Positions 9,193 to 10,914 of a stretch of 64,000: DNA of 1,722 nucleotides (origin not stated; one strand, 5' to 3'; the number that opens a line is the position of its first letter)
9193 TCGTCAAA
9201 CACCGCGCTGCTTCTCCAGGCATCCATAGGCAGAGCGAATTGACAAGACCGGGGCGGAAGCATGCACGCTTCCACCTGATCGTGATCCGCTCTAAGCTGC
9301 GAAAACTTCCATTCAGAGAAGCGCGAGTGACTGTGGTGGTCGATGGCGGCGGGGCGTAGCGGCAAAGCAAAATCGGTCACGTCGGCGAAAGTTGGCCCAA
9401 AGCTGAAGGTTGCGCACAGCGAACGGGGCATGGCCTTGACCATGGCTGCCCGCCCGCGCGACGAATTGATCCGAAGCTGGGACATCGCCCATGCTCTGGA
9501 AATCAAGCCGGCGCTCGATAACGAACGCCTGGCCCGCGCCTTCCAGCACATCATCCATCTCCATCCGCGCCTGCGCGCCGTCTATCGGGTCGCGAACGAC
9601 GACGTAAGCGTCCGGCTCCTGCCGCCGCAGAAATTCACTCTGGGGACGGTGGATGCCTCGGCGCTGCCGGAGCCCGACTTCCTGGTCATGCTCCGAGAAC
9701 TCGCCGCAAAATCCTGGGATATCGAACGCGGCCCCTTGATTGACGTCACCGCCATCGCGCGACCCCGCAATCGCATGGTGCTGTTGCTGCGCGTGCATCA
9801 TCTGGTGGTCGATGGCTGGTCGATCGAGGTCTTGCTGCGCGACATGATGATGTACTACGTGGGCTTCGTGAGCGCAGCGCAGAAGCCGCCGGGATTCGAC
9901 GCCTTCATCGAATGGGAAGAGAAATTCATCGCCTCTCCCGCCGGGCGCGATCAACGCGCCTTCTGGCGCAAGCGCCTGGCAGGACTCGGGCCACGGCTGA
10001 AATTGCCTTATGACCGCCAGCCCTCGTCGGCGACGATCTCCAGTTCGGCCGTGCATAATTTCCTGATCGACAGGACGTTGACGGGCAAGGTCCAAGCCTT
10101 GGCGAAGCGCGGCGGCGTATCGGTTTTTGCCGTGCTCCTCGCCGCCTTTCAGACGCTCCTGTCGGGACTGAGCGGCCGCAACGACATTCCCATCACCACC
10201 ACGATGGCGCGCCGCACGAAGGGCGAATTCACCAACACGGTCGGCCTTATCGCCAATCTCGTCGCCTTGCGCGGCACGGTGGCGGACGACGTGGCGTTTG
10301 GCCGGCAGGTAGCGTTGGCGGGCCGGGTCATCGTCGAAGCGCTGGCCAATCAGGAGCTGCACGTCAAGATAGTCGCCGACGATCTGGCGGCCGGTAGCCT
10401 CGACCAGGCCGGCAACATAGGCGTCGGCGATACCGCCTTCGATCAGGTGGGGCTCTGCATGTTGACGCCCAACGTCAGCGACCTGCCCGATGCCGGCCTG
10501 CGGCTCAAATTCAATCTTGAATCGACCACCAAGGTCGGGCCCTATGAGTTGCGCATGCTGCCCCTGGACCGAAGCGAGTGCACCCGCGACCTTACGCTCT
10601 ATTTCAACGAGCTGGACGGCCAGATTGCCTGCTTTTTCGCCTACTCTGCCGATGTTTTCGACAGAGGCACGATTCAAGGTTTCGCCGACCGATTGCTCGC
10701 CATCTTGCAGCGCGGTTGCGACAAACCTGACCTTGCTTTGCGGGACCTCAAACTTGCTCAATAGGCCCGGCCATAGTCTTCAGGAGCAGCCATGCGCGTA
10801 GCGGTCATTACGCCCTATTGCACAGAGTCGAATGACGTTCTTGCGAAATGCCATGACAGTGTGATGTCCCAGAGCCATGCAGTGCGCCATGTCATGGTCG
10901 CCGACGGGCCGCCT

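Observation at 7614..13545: Orphan pair of stand-alone NRPS-type condensation-domain genes chained to GT2 glycosyltransferase, patatin-like lipase and ROK sugar kinase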

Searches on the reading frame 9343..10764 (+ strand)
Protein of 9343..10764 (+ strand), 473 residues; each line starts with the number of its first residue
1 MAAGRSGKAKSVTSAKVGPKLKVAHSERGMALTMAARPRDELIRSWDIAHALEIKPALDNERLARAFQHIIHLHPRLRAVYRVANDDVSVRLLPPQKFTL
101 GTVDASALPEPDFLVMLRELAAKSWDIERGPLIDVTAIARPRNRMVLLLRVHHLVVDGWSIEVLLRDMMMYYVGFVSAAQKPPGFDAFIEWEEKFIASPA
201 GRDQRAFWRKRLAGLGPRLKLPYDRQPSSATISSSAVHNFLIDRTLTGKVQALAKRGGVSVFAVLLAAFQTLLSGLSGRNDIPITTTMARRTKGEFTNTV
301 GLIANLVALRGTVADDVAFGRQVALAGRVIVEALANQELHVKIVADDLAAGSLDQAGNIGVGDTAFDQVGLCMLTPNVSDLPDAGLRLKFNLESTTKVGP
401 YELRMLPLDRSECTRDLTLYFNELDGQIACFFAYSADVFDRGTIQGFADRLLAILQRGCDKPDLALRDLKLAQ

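Call 3: search_protein_families(library=pfam, proteins=[window:9343-10764:+], max_evalue=0.01)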
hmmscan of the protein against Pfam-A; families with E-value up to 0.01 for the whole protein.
window:9343-10764:+ (473 aa): 1 family
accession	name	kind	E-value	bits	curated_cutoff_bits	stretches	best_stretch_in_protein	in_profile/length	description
PF00668.25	Condensation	-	3.5e-59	201.1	30.6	1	44-472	25-447/456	Condensation domain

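Call 4: search_protein_families(library=ncbifam, proteins=[window:9343-10764:+], max_evalue=0.01)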
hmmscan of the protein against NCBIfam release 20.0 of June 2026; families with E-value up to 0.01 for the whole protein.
window:9343-10764:+ (473 aa): 4 families
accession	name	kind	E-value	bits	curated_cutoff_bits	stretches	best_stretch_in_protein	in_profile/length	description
NF004282.0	PRK05691.1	subfamily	1.4e-48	164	4090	1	45-472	697-1110/4334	non-ribosomal peptide synthase/polyketide synthase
NF047350.1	aureusi_NRPS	equivalog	1.3e-20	72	2500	1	15-349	989-1310/2373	aureusimine non-ribosomal peptide synthetase AusA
NF038078.1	NRPS_MxcG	equivalog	4.2e-15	54.1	2300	1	49-319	30-301/1442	myxochelin non-ribosomal peptide synthetase MxcG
NF007605.2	PRK10252.1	equivalog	1.5e-07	29.3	2400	1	40-310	20-296/1292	enterobactin non-ribosomal peptide synthetase EntF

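Call 9: find_homologous_proteins(query=window:9343-10764:+, max_evalue=1e-10)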
Query window:9343-10764:+ (473 aa): 48 proteins with E <= 1e-10 among 8000 candidates.
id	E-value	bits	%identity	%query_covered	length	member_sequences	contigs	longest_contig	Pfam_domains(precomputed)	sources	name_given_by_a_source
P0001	0.0e+0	1049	100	100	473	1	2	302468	PF00668.26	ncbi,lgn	-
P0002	5.0e-279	943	89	100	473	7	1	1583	PF00668.26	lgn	-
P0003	1.0e-271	919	86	100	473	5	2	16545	PF00668.26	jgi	-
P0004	6.6e-234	795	77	96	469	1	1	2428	PF00668.26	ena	-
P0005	8.1e-228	775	77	94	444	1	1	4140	PF00668.26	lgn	-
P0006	3.6e-221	753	73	98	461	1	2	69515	PF00668.26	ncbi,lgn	ncbi:MAG: condensation domain-containing protein [Reyranellaceae bacterium]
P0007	1.3e-201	688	66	99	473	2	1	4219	PF00668.26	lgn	-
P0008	1.2e-197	675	66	99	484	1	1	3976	PF00668.26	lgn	-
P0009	2.9e-190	651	66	92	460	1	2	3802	PF00668.26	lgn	-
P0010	8.7e-151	521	53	96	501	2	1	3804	PF00668.26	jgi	jgi:hypothetical protein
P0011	3.1e-150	519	53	96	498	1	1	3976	PF00668.26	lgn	-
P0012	3.2e-149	516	51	99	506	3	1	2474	PF00668.26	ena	-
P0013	3.1e-148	512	53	96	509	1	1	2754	PF00668.26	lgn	-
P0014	1.3e-147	510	51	99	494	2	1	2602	PF00668.26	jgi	-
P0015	1.0e-140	488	50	96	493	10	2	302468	PF00668.26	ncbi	-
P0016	6.2e-138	478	48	96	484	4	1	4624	PF00668.26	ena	-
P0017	5.7e-134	465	50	92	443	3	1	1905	PF00668.26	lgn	-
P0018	4.7e-51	192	34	86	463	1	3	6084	PF00668.26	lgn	-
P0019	8.8e-50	188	31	89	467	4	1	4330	PF00668.26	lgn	-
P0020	4.9e-37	146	25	90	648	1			PF00668.26,PF00501.35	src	-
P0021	8.3e-33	132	26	85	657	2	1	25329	PF00668.26,PF00501.35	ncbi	ncbi:non-ribosomal peptide synthetase, partial [Gloeocapsopsis dulcis]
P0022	4.1e-32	130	28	90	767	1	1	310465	PF00668.26,PF00501.35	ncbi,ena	-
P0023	2.2e-31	127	28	90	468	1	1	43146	PF00668.26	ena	-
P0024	1.4e-30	125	29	80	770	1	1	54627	PF00668.26,PF00501.35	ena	-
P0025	4.4e-29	120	25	86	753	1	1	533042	PF00668.26,PF00501.35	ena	-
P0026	4.1e-28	116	25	89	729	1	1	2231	PF00668.26,PF00501.35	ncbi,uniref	ncbi:condensation domain-containing protein, partial [Myxococcus sp. AB025B]|uniref:non-ribosomal pe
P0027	4.3e-28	116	28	60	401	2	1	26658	PF00668.26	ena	-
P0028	8.9e-27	112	26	90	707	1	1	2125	PF00668.26,PF00501.35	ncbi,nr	ncbi:MAG TPA: condensation domain-containing protein, partial [Thermoanaerobaculia bacterium]|nr:con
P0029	3.0e-26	110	24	90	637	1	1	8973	PF00668.26,PF18563.7,PF00501.35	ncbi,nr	ncbi:MAG: AMP-binding protein, partial [Stigonema ocellatum SAG 48.90 = DSM 106950]|nr:AMP-binding p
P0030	8.9e-25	105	25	87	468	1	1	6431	PF00668.26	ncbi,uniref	ncbi:MAG: condensation domain-containing protein, partial [Pseudomonas sp.]|uniref:condensation doma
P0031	2.2e-24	104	25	99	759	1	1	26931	PF00668.26,PF12697.14,PF00975.27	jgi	jgi:surfactin synthase thioesterase subunit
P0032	3.6e-24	103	31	49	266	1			PF00668.26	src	-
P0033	7.8e-24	102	25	89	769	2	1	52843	PF00668.26,PF00501.35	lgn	-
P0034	5.3e-23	100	24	90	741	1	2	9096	PF00668.26,PF00975.27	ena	-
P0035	1.7e-22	98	28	66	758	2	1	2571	PF00668.26,PF00550.32,PF00501.35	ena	-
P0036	2.3e-22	98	27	85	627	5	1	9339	PF00668.26,PF00550.32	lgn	-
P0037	3.7e-22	97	25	84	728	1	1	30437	PF00668.26,PF00501.35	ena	-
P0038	6.8e-21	93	26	90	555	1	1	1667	PF00668.26,PF00550.32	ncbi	ncbi:MAG TPA: condensation domain-containing protein, partial [Thermoanaerobaculia bacterium]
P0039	2.2e-20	91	28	49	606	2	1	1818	PF00668.26,PF00501.35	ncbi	ncbi:MAG: non-ribosomal peptide synthetase, partial [Myxococcaceae bacterium]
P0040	2.2e-20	91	22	85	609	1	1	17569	PF00668.26,PF00550.32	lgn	-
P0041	4.6e-19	87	27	87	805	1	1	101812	PF00668.26,PF00501.35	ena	-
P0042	1.8e-18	85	23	90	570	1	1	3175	PF00668.26,PF00501.35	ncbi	ncbi:MAG TPA: condensation domain-containing protein, partial [Thermoanaerobaculia bacterium]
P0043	6.1e-18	83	25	89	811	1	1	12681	PF00668.26,PF00501.35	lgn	-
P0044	8.5e-18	82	25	90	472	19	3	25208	PF00668.26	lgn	-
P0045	5.4e-17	80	30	48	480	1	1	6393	PF00668.26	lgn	-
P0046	2.3e-16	78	26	87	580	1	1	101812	PF00668.26,PF00550.32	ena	-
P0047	5.3e-15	73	26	69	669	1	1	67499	PF00668.26,PF00501.35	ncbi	-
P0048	3.3e-13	67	27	54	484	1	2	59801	PF00668.26,PF00501.35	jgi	jgi:non-ribosomal peptide synthetase component F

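Call 10: find_encoding_contigs(protein=P0006, flank=10000, max_places=3)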
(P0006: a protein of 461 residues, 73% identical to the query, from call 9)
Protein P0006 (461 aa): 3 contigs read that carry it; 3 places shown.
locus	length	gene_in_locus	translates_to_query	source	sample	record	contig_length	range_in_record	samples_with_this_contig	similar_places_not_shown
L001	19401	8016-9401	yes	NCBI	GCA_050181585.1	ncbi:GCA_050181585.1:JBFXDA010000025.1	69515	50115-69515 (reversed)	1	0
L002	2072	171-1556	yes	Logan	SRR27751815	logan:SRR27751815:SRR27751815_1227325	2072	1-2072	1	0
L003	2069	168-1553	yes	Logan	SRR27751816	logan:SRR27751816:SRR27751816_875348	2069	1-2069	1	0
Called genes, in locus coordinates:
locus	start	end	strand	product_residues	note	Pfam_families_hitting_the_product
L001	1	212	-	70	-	PF12728:HTH_17, PF13411:MerR_1 (weak)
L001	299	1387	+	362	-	PF00285:Citrate_synt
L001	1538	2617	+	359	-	PF00296:Bac_luciferase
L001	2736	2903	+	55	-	PF00471:Ribosomal_L33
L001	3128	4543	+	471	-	PF03062:MBOAT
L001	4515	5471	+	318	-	-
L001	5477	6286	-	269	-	PF00561:Abhydrolase_1, PF00326:Peptidase_S9 (faint), PF12146:Hydrolase_4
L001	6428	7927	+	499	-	PF00171:Aldedh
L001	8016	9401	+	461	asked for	PF00668:Condensation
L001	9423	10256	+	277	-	PF00535:Glycos_transf_2 (weak)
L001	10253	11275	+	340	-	PF01734:Patatin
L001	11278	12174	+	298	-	PF00480:ROK, PF01869:BcrAD_BadFG (faint)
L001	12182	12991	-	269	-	PF08904:EipB_like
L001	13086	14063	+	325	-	PF00389:2-Hacid_dh, PF02826:2-Hacid_dh_C, PF03446:NAD_binding_2 (weak)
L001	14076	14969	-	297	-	PF05036:SPOR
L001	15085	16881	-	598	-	PF01336:tRNA_anti-codon, PF00152:tRNA-synt_2, PF02938:GAD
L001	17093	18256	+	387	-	PF01612:DNA_pol_A_exo1, PF00570:HRDC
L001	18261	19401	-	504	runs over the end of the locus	PF02541:Ppx-GppA, PF21697:Ppx_C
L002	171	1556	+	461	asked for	PF00668:Condensation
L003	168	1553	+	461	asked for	PF00668:Condensation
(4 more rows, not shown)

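Call 11: find_encoding_contigs(protein=P0003, flank=10000, max_places=3)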
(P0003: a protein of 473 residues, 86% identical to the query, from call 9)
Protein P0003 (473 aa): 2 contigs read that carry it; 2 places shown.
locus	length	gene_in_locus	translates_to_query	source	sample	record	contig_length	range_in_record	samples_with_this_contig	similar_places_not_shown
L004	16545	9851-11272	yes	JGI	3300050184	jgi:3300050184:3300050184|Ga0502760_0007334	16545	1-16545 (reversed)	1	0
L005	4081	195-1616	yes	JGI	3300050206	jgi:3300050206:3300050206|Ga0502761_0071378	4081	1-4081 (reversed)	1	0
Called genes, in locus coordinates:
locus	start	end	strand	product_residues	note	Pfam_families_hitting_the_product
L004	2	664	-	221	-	?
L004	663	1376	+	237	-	PF00445:Ribonuclease_T2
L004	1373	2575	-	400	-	PF12728:HTH_17 (weak), PF00285:Citrate_synt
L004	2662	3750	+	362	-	PF00285:Citrate_synt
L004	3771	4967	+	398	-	PF00296:Bac_luciferase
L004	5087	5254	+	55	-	PF00471:Ribosomal_L33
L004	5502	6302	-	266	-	PF12697:Abhydrolase_6, PF00326:Peptidase_S9 (weak), PF00561:Abhydrolase_1 (weak), PF12146:Hydrolase_4 (weak)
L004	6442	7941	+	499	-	PF00171:Aldedh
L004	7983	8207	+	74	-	-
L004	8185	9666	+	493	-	PF00668:Condensation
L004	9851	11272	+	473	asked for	PF00668:Condensation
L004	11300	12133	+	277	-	PF00535:Glycos_transf_2 (weak)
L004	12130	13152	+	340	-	PF01734:Patatin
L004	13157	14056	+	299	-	PF00480:ROK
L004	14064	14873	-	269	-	PF08904:EipB_like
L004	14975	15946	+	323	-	PF00389:2-Hacid_dh, PF02826:2-Hacid_dh_C, PF03446:NAD_binding_2 (weak)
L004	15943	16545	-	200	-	?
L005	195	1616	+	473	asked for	PF00668:Condensation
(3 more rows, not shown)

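Call 12: find_encoding_contigs(protein=P0001, flank=10000, max_places=3)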
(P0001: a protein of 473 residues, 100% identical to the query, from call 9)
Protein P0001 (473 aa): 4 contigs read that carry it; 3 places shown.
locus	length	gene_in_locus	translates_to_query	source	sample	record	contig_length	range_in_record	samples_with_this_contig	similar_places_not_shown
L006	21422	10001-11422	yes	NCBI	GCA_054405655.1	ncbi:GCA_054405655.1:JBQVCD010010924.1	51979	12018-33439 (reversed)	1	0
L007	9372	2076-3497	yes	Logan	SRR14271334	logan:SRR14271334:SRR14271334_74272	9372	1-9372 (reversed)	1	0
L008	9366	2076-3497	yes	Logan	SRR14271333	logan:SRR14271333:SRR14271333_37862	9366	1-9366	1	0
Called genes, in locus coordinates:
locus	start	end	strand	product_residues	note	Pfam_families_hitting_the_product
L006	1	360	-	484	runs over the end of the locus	PF07364:DUF1485, PF07171:MlrC_C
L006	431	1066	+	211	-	PF00445:Ribonuclease_T2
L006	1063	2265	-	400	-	PF12728:HTH_17 (weak), PF13411:MerR_1 (faint), PF00285:Citrate_synt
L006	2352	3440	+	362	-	PF00285:Citrate_synt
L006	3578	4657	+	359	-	PF00296:Bac_luciferase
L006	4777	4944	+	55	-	PF00471:Ribosomal_L33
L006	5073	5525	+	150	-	PF01451:LMWPc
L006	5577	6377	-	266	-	PF12697:Abhydrolase_6, PF00326:Peptidase_S9 (weak), PF12146:Hydrolase_4 (weak), PF00561:Abhydrolase_1 (weak)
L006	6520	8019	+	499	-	PF00171:Aldedh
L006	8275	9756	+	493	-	PF00668:Condensation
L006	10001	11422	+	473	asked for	PF00668:Condensation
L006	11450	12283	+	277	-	PF00535:Glycos_transf_2 (weak)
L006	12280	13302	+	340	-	PF01734:Patatin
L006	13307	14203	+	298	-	PF00480:ROK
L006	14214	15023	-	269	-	PF08904:EipB_like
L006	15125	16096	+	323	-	PF00389:2-Hacid_dh, PF02826:2-Hacid_dh_C, PF03446:NAD_binding_2 (weak)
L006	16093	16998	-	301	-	PF05036:SPOR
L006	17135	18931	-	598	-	PF01336:tRNA_anti-codon, PF00152:tRNA-synt_2, PF02938:GAD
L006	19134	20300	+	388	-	PF01612:DNA_pol_A_exo1, PF00570:HRDC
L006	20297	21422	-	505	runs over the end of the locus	PF02541:Ppx-GppA, PF21697:Ppx_C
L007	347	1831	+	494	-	PF00668:Condensation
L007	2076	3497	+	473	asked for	PF00668:Condensation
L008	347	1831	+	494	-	PF00668:Condensation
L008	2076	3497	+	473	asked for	PF00668:Condensation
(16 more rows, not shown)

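Call 13: find_encoding_contigs(protein=P0018, flank=10000, max_places=4)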
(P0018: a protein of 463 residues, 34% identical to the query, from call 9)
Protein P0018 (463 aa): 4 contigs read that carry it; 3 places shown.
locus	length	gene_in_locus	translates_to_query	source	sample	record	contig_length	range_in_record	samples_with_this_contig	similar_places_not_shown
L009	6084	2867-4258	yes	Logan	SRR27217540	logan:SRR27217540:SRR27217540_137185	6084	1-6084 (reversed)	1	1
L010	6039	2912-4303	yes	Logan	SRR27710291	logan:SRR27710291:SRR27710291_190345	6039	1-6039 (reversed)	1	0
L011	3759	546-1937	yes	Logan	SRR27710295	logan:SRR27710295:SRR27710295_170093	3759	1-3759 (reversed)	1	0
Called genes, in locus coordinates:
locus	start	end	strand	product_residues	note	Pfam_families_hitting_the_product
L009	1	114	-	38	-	?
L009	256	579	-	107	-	-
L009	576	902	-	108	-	-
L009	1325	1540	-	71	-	-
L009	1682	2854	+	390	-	PF02655:ATP-grasp_3, PF15632:ATPgrasp_Ter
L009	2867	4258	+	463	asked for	PF00668:Condensation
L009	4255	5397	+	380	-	-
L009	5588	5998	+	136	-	-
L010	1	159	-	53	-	?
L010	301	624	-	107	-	-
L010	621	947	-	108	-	-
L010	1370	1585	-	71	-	-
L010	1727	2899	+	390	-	PF02655:ATP-grasp_3, PF15632:ATPgrasp_Ter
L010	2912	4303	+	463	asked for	PF00668:Condensation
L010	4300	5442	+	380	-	-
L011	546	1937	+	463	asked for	PF00668:Condensation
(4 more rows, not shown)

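Call 14: find_encoding_contigs(protein=P0019, flank=10000, max_places=4)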
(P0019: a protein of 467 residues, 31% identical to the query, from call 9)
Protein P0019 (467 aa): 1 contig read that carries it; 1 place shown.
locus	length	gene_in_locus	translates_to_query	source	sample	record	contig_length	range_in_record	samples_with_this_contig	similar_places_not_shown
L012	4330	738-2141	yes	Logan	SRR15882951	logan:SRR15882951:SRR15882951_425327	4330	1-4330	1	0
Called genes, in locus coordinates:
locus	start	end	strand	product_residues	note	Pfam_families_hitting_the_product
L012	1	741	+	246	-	?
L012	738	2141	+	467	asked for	PF00668:Condensation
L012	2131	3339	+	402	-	-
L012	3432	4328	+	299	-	?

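Call 15: find_encoding_contigs(protein=P0023, flank=10000, max_places=2)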
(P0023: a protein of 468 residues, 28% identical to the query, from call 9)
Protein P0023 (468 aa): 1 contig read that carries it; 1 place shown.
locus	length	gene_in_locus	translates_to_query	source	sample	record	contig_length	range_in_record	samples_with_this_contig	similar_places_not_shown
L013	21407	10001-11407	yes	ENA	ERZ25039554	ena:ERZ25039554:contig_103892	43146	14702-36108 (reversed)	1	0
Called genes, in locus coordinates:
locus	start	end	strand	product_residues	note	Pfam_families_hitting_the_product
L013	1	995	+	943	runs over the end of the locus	PF13489:Methyltransf_23, PF01209:Ubie_methyltran (weak), PF08241:Methyltransf_11, PF08242:Methyltransf_12, PF13649:Methyltransf_25, PF00106:adh_short, PF08659:KR, PF00550:PP-binding, +2 more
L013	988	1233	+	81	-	PF00109:ketoacyl-synt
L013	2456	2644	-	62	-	-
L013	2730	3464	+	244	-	PF00698:Acyl_transf_1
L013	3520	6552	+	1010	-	PF21089:PKS_DH_N, PF14765:PS-DH, PF22953:SpnB_Rossmann, PF00106:adh_short, PF08659:KR, PF13561:adh_short_C2, PF00550:PP-binding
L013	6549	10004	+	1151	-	PF18563:TubC_N, PF00668:Condensation, PF00501:AMP-binding, PF13193:AMP-binding_C, PF00550:PP-binding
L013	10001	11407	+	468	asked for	PF00668:Condensation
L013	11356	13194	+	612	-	PF00501:AMP-binding, PF13193:AMP-binding_C, PF00550:PP-binding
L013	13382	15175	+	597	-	PF18563:TubC_N, PF00668:Condensation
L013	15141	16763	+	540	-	PF00501:AMP-binding, PF13193:AMP-binding_C, PF00550:PP-binding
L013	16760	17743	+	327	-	PF18563:TubC_N, PF00561:Abhydrolase_1 (weak), PF00975:Thioesterase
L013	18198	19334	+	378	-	PF05345:He_PIG, PF17963:Big_9 (weak)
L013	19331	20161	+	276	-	-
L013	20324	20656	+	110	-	-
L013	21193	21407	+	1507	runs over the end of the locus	PF00028:Cadherin (faint), PF00801:PKD (faint), PF05345:He_PIG, PF05345:He_PIG, PF17803:Cadherin_4 (weak), PF05345:He_PIG, PF17803:Cadherin_4 (weak), PF05345:He_PIG, +4 more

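Call 22: find_encoding_contigs(protein=P0008, flank=10000, max_places=3)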
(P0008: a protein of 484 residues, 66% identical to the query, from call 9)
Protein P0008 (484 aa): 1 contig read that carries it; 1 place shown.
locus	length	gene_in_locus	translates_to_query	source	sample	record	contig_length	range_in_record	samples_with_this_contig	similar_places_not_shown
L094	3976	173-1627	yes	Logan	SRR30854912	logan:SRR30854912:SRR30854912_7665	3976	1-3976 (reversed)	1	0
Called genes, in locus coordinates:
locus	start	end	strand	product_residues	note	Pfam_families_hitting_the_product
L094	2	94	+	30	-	?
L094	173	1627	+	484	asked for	PF00668:Condensation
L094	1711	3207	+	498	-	PF00668:Condensation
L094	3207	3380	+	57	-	-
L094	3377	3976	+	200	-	?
